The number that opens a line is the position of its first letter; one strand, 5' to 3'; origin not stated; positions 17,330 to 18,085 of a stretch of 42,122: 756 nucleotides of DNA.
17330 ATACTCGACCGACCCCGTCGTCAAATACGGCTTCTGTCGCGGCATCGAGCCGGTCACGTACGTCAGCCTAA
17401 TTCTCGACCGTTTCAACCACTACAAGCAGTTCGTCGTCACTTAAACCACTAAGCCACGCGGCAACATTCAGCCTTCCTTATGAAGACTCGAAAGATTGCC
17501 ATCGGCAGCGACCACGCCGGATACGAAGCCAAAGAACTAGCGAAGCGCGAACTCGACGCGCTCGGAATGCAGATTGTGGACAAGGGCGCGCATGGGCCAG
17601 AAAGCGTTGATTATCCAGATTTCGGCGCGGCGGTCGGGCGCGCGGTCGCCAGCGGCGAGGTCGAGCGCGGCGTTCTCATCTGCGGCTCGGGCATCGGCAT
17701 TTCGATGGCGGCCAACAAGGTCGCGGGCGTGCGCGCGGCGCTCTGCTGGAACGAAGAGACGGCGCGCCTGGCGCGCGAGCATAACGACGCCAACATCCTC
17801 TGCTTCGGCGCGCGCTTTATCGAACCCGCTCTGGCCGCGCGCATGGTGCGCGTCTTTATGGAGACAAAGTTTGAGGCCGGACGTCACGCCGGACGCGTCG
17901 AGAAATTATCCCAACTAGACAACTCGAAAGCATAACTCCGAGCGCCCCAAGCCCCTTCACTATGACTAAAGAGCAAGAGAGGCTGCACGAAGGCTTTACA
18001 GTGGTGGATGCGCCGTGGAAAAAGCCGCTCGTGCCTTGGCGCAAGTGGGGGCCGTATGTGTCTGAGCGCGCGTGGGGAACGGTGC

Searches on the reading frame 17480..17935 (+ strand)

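Call 26: search_protein_families(library=pfam, proteins=[window:17480-17935:+], max_evalue=0.00001)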
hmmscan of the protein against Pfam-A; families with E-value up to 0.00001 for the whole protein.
window:17480-17935:+ (151 aa): 1 family
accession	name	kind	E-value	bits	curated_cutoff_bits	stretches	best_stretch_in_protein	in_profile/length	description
PF02502.23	LacAB_rpiB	-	5.9e-58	195.2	24.7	1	6-143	1-138/138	Ribose/Galactose Isomerase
